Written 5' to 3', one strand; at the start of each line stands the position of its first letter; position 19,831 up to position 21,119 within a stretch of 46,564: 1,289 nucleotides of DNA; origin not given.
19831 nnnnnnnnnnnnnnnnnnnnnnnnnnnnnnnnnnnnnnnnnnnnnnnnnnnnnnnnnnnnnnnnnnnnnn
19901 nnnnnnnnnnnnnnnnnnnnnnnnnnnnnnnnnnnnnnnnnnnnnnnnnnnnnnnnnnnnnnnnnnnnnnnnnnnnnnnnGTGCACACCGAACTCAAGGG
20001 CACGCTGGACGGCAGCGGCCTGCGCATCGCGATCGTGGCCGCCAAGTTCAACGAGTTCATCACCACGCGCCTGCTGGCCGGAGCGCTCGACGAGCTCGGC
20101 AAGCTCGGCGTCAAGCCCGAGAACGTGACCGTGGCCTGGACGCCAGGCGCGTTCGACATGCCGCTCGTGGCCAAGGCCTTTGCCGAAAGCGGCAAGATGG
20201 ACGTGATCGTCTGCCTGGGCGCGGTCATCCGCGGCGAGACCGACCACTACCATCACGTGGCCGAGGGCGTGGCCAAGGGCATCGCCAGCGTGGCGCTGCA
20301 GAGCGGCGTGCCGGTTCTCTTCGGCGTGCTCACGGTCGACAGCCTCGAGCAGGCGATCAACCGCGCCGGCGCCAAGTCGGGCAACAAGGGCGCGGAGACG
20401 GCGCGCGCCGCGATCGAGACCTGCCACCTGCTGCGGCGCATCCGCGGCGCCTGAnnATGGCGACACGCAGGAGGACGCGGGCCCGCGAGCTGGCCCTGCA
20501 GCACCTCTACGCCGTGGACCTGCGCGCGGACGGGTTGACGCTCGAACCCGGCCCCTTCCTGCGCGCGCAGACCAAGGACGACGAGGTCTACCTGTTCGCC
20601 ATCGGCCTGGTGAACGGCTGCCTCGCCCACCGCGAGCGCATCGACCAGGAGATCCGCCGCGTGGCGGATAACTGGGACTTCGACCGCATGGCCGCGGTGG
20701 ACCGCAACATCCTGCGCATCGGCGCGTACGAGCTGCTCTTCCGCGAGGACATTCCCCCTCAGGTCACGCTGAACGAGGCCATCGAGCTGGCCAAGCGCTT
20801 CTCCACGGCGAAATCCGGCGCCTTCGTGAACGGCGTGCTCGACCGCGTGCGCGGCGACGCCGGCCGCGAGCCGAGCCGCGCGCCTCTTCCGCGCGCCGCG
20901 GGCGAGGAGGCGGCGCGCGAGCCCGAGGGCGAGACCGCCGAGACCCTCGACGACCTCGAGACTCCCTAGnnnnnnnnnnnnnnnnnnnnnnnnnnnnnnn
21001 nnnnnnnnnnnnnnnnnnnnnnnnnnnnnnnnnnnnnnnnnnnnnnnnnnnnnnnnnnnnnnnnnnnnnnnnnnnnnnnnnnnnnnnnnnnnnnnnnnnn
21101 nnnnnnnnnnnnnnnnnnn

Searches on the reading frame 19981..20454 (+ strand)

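Call 63: search_protein_families(library=pfam, proteins=[window:19981-20454:+], max_evalue=0.0001)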
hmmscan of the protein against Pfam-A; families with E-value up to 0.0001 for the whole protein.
window:19981-20454:+ (157 aa): 1 family
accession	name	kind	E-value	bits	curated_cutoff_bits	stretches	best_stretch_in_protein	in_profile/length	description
PF00885.24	DMRL_synthase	-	9.8e-54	181.5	26.7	1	13-151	1-138/139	6,7-dimethyl-8-ribityllumazine synthase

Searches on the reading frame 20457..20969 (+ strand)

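Call 63: search_protein_families(library=pfam, proteins=[window:20457-20969:+], max_evalue=0.0001)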
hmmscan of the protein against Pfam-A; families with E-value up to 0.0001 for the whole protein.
window:20457-20969:+ (170 aa): 1 family
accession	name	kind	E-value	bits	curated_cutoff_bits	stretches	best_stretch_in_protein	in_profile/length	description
PF01029.23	NusB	-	1.1e-37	129.9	23.1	1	8-131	2-131/133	NusB family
